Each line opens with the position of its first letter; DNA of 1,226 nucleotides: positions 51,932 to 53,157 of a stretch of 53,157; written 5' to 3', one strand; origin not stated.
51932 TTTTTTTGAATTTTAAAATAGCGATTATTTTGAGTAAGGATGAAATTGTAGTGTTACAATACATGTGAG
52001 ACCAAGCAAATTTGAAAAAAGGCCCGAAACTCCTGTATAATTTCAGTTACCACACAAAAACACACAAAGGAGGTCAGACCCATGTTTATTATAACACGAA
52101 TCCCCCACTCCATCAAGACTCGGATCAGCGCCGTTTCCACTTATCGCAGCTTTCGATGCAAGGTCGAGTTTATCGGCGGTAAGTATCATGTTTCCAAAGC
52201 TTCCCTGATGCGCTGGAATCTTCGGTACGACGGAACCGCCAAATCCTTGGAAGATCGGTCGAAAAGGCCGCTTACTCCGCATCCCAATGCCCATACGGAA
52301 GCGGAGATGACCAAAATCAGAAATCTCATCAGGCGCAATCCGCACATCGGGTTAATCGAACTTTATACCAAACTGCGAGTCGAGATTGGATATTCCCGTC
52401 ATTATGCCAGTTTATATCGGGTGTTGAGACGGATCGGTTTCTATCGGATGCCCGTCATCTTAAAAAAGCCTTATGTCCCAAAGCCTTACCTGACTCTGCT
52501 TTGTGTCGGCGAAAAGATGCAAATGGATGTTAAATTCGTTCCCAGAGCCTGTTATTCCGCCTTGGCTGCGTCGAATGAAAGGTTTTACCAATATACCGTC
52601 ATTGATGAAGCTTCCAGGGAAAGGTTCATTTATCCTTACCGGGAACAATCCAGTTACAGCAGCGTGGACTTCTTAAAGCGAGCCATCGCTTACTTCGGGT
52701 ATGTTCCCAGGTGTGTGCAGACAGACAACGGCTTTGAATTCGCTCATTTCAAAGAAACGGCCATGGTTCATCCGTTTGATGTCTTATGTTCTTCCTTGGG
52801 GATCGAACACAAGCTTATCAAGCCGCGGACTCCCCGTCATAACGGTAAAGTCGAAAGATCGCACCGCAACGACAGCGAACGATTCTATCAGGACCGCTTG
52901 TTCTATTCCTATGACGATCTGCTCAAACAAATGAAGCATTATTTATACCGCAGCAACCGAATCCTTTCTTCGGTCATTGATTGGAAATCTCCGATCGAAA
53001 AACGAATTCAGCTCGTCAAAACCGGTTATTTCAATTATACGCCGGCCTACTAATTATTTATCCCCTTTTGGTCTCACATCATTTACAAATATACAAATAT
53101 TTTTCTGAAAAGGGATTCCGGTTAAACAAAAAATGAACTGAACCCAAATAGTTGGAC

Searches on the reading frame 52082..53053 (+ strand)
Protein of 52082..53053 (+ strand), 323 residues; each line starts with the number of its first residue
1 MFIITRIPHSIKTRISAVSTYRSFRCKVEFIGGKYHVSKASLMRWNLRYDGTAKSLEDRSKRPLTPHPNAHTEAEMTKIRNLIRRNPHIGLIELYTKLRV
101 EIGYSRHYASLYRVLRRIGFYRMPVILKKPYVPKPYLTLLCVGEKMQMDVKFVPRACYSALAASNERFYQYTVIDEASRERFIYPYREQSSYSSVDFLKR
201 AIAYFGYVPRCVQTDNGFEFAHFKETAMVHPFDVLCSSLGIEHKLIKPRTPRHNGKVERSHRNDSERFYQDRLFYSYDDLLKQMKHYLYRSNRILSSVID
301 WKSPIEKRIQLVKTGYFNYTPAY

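Call 63: search_protein_families(library=pfam, proteins=[window:52082-53053:+], max_evalue=0.00001)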
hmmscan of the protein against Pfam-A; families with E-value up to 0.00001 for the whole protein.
window:52082-53053:+ (323 aa): 2 families
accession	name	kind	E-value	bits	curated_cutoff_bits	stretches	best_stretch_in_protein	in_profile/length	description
PF00665.32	rve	-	3.6e-15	56.5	32.6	1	143-251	5-102/102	Integrase core domain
PF13683.12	rve_3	-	4.2e-07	30.1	26.5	1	240-287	2-49/67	Integrase core domain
